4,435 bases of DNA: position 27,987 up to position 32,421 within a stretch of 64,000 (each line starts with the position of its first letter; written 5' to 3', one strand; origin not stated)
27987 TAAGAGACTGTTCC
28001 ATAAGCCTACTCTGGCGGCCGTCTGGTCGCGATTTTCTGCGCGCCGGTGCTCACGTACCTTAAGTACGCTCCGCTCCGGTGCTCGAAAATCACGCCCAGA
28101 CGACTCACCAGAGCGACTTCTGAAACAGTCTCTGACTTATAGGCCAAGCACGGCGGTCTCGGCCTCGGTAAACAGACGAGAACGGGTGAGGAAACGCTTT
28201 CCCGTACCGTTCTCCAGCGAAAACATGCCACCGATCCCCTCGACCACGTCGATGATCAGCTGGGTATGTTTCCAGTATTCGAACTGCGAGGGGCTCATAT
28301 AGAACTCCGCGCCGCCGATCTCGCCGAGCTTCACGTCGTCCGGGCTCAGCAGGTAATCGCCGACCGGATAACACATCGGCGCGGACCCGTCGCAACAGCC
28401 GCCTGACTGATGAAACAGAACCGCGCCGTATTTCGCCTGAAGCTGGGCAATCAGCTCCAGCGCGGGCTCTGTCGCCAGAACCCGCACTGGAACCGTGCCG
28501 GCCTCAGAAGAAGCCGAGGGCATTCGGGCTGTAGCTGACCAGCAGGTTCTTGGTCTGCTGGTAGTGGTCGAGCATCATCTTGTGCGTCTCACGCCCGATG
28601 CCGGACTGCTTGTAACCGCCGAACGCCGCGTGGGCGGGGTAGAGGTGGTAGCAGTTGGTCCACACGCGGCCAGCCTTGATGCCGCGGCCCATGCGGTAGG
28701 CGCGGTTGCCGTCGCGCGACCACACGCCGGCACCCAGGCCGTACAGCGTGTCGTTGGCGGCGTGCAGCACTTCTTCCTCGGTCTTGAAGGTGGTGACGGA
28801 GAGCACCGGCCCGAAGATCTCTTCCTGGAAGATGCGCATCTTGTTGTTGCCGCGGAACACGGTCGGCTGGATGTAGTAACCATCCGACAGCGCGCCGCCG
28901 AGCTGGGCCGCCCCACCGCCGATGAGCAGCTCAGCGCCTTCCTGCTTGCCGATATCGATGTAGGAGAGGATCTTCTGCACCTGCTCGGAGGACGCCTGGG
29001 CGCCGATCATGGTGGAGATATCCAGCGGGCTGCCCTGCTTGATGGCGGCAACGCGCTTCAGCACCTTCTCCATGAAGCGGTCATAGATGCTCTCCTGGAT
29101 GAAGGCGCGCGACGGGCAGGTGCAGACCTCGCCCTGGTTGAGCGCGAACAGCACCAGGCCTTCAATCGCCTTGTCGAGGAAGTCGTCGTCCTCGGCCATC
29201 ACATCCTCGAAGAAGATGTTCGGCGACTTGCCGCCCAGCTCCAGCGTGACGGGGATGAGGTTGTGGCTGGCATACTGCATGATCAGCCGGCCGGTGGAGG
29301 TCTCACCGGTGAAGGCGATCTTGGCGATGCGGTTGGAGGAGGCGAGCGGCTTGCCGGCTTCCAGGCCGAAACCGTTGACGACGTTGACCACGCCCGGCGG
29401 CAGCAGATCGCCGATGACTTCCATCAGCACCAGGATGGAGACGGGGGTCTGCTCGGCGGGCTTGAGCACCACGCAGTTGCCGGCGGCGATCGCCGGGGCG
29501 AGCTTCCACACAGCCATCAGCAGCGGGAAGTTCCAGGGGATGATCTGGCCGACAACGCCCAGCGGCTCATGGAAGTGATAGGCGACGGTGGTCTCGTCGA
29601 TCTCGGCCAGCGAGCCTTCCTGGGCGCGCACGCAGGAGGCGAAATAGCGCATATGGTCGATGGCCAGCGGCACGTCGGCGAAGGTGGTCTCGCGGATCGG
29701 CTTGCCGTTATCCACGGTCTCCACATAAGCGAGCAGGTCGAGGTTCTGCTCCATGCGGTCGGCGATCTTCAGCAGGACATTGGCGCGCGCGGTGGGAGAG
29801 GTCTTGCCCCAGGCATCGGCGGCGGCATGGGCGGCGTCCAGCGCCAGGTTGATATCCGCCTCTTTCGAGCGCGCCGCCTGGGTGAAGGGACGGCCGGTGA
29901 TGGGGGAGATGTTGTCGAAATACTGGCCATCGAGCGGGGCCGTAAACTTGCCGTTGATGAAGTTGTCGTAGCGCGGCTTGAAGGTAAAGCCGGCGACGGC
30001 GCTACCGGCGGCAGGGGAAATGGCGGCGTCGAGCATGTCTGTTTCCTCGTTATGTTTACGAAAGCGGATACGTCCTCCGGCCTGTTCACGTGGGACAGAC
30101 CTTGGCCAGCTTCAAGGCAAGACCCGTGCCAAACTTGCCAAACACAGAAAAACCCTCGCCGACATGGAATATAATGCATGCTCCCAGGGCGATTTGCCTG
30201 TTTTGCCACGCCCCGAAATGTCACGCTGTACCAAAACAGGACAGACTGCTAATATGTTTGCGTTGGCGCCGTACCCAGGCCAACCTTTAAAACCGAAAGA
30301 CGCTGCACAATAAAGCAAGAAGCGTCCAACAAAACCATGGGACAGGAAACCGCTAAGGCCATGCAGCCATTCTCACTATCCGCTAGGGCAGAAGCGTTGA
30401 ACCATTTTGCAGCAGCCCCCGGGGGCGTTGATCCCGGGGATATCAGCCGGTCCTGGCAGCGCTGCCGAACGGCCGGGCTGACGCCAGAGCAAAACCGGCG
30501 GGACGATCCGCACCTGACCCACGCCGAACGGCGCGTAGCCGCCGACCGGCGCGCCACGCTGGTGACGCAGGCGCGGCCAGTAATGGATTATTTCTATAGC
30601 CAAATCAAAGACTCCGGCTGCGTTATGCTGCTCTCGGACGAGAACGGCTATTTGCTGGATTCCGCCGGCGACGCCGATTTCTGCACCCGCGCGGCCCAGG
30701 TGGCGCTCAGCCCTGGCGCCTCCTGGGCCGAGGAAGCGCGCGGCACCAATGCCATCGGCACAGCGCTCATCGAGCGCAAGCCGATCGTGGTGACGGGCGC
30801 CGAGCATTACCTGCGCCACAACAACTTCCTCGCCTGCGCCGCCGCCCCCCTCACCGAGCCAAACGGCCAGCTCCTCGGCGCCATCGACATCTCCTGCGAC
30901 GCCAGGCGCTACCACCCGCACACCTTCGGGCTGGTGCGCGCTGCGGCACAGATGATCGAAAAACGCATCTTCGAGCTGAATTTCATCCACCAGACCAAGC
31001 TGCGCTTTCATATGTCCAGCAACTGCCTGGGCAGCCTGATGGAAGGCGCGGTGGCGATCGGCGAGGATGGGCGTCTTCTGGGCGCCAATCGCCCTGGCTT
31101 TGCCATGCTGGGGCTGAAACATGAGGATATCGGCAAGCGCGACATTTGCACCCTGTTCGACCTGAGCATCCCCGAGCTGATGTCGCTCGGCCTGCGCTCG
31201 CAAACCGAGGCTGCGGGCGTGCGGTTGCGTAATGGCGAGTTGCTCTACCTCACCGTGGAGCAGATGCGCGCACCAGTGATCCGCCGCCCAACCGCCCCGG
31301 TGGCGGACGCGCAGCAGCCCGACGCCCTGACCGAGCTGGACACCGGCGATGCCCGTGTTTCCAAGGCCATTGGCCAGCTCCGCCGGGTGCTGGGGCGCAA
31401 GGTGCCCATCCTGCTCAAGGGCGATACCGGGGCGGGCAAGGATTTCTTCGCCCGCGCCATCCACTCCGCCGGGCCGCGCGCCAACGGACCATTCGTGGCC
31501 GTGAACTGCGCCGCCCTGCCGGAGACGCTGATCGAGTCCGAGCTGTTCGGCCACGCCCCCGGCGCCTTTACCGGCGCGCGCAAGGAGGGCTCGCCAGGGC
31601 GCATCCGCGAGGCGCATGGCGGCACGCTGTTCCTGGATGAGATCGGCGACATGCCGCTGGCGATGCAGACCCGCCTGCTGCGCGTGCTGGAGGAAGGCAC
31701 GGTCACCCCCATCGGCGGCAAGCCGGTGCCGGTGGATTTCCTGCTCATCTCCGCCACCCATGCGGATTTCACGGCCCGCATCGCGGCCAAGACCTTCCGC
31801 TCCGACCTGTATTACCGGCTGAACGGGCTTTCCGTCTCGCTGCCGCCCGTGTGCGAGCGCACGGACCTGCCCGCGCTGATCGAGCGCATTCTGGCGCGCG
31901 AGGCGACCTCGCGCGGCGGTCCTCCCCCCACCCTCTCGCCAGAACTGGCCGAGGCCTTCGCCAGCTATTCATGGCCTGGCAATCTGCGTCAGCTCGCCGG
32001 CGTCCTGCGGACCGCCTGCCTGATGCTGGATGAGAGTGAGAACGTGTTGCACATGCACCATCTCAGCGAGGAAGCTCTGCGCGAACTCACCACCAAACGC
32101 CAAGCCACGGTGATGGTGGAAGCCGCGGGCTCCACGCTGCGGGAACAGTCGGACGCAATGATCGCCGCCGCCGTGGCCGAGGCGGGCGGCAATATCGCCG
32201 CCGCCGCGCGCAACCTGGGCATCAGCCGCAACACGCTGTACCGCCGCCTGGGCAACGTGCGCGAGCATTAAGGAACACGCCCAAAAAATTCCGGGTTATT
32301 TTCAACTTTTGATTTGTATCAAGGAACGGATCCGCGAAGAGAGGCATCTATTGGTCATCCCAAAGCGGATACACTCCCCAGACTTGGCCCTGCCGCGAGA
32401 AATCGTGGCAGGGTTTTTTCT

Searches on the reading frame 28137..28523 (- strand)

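Call 33: search_protein_families(library=pfam, proteins=[window:28137-28523:-], max_evalue=0.00001)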
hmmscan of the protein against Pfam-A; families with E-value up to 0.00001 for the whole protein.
window:28137-28523:- (128 aa): 1 family
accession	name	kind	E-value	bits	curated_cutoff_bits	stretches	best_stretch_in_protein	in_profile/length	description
PF05610.16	DUF779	-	1.7e-44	150.4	25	1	24-117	1-94/94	Protein of unknown function (DUF779)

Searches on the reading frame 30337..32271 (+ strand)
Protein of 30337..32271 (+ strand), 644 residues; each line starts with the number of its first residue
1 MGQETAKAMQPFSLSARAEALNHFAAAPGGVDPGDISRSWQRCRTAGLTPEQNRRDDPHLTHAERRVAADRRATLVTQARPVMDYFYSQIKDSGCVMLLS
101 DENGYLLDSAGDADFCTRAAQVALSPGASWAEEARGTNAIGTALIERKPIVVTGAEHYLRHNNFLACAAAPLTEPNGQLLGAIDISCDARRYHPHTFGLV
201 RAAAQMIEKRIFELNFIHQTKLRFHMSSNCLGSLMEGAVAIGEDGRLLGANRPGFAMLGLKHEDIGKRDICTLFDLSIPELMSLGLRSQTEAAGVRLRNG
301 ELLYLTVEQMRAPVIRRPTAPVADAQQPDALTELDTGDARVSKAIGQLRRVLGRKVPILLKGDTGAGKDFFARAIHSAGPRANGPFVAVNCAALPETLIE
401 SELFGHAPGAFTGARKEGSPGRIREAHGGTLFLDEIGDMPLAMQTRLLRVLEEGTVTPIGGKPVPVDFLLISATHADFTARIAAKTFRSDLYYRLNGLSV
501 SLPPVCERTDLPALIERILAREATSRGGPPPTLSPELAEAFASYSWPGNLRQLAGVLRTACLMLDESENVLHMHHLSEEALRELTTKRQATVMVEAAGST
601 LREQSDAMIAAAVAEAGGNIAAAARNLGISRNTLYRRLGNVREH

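Call 5: search_protein_families(library=pfam, proteins=[window:30337-32271:+])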
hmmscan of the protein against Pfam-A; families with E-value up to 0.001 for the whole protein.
window:30337-32271:+ (644 aa): 12 families
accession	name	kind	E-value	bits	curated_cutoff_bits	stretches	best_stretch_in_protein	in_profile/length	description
PF00158.32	Sigma54_activat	-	2e-60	203.8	20.2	1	339-500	6-167/168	Sigma-54 interaction domain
PF14532.12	Sigma54_activ_2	-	1.9e-14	54.5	25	1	346-504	12-137/138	Sigma-54 interaction domain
PF01590.32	GAF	-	3.8e-14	53.8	22.4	1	78-211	5-133/133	GAF domain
PF25601.1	AAA_lid_14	-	4.1e-14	52.6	27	1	508-588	4-82/87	AAA+ ATPase lid domain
PF02954.25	HTH_8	-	2.3e-10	40.4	22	1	601-638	2-39/42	Bacterial regulatory protein, Fis family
PF13556.12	HTH_30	-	1.1e-06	28.7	27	1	612-643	7-38/59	PucR C-terminal helix-turn-helix domain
PF07724.20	AAA_2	-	4e-06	27.4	27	1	356-475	4-123/166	AAA domain (Cdc48 subfamily)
PF01078.27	Mg_chelatase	-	3e-05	24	20.3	1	410-457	89-136/207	Magnesium chelatase, subunit ChlI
PF13185.12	GAF_2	-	0.00016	22.4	28.6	1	92-204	20-128/136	GAF domain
PF07728.20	AAA_5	-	0.00023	21.6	22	1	357-463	1-103/139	AAA domain (dynein-related subfamily)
PF13384.12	HTH_23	-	0.00025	21.2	24.6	0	608-637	9-37/50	Homeodomain-like domain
PF00126.33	HTH_1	-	0.00033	21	26.6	0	611-643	8-39/60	Bacterial regulatory helix-turn-helix protein, lysR family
